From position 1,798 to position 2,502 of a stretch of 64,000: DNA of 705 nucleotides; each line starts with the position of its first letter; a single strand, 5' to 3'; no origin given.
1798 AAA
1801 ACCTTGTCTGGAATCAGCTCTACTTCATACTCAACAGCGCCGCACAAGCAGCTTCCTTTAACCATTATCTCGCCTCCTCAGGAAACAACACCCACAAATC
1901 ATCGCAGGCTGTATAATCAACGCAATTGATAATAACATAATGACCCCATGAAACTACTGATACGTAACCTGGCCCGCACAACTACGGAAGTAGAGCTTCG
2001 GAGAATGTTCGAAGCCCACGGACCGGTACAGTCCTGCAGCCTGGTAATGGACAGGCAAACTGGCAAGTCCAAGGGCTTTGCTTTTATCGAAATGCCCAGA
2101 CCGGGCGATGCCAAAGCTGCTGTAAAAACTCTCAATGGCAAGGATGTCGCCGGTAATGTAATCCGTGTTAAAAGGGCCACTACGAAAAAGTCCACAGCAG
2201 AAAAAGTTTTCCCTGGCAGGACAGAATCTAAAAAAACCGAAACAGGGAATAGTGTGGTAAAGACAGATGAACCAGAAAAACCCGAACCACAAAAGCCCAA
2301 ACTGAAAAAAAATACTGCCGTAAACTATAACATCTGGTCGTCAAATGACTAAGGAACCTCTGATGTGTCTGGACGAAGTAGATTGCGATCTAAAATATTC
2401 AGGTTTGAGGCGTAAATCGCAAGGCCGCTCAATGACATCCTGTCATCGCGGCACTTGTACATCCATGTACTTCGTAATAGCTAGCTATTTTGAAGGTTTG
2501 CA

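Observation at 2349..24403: Recurrent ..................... motif that supplies stop codons and SD-like sequences at gene boundaries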

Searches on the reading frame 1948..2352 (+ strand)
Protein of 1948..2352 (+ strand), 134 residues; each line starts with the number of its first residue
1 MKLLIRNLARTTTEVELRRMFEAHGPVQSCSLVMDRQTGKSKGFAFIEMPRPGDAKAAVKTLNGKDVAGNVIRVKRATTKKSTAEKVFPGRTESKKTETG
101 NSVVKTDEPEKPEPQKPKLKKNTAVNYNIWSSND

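Call 8: search_protein_families(library=pfam, proteins=[window:1948-2352:+])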
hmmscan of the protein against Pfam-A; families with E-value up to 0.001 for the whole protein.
window:1948-2352:+ (134 aa): 1 family
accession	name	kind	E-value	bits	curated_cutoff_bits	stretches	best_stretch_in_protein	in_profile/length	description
PF00076.28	RRM_1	-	3.2e-21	75.4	20.7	1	3-73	1-70/70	RNA recognition motif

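Call 29: find_encoding_contigs(protein=window:1948-2352:+, flank=3000, max_places=6)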
Protein window:1948-2352:+ (134 aa): 19 contigs read that carry it; 4 places shown.
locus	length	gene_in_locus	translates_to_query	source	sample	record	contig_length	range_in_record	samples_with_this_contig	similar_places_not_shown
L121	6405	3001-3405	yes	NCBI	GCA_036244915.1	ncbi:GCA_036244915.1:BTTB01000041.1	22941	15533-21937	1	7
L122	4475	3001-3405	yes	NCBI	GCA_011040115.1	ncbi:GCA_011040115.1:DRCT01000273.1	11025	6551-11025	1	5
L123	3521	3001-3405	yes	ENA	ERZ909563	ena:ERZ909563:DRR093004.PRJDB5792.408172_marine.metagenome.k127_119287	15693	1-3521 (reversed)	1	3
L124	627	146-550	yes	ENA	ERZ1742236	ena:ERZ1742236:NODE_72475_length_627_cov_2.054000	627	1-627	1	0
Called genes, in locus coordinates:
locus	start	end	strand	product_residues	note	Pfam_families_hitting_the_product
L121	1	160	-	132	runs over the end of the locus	PF02932:Neur_chan_memb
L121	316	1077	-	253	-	PF01061:ABC2_membrane, PF12698:ABC2_membrane_3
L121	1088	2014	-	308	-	PF00005:ABC_tran, PF13304:AAA_21 (weak)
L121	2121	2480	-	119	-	PF00903:Glyoxalase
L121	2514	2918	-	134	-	PF04828:GFA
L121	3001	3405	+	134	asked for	PF00076:RRM_1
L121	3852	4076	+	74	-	PF13192:Thioredoxin_3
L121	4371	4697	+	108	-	-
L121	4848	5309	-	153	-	PF00300:His_Phos_1 (weak)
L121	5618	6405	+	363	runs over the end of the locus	PF00724:Oxidored_FMN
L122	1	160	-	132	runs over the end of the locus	PF02932:Neur_chan_memb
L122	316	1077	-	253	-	PF01061:ABC2_membrane, PF12698:ABC2_membrane_3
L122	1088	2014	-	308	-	PF00005:ABC_tran, PF13304:AAA_21 (weak)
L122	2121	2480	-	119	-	PF00903:Glyoxalase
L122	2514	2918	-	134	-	PF04828:GFA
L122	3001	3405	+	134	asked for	PF00076:RRM_1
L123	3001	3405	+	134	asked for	PF00076:RRM_1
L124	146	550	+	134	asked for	PF00076:RRM_1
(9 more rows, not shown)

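Call 39: find_homologous_proteins(query=window:1948-2352:+)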
Query window:1948-2352:+ (134 aa): 1633 proteins with E <= 0.001 among 1646 candidates; the best 120 are listed.
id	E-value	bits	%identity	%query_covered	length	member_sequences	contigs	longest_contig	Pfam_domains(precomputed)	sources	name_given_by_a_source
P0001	6.2e-81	287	100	100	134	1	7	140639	PF00076.29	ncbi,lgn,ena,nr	ncbi:RNA recognition motif [bacterium BMS3Bbin11]|nr:RNA recognition motif [bacterium BMS3Abin11] GB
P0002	2.2e-76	272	96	100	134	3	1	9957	PF00076.29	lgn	-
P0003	1.4e-59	218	79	100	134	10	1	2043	PF00076.29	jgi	-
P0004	4.4e-59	216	77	100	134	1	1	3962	PF00076.29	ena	-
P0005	1.0e-57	212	87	86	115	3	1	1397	PF00076.29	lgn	-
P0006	1.1e-56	208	74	100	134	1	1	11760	PF00076.29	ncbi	ncbi:MAG: RNA recognition motif domain-containing protein [Arenicellales bacterium]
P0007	1.5e-56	208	75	100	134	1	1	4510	PF00076.29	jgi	-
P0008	1.0e-53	199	75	100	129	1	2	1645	PF00076.29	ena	-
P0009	1.1e-47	179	70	98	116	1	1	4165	PF00076.29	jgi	-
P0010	3.6e-47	178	67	99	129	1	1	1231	PF00076.29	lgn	-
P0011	5.0e-46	174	67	100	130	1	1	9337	PF00076.29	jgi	jgi:RNA recognition motif-containing protein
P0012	6.1e-46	174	66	100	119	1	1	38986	PF00076.29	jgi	-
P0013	4.7e-45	171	66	100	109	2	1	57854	PF00076.29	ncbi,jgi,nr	ncbi:MAG: RNA-binding protein [Gammaproteobacteria bacterium]|nr:RNA-binding protein [Gammaproteobac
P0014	8.6e-45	170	69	100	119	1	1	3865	PF00076.29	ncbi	-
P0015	6.3e-42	161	65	98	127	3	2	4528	PF00076.29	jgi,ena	-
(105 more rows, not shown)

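Call 41: find_encoding_contigs(protein=P0002, flank=1200, max_places=3)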
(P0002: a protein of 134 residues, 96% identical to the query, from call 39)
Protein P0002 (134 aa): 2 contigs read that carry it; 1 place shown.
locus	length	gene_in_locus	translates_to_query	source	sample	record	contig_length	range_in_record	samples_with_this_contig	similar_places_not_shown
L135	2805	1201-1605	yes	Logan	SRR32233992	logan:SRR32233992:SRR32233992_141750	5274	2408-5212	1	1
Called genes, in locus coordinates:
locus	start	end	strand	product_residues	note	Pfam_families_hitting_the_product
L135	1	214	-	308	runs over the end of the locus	PF00005:ABC_tran, PF13304:AAA_21 (weak)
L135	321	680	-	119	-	PF00903:Glyoxalase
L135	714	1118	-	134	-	PF04828:GFA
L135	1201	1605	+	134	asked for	PF00076:RRM_1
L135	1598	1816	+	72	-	PF09905:VF530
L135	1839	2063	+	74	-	PF13192:Thioredoxin_3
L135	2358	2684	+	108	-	-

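Call 42: find_encoding_contigs(protein=P0006, flank=1200, max_places=3)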
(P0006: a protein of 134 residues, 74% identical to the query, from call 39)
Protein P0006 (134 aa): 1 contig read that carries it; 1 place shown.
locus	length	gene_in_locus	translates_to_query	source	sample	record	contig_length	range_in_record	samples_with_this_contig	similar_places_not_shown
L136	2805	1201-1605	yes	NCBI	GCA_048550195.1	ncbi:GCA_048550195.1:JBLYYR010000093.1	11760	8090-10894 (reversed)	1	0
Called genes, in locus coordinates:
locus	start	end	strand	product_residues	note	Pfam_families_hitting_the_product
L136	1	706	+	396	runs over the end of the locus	PF00890:FAD_binding_2 (weak), PF01266:DAO (faint), PF03486:HI0933_like, PF07992:Pyr_redox_2 (weak), PF12831:FAD_oxidored (weak), PF13738:Pyr_redox_3, PF22780:HI0933_like_1st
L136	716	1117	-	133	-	PF04828:GFA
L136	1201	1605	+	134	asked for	PF00076:RRM_1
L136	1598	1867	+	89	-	PF09905:VF530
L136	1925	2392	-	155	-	PF00300:His_Phos_1 (weak)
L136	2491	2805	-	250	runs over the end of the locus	-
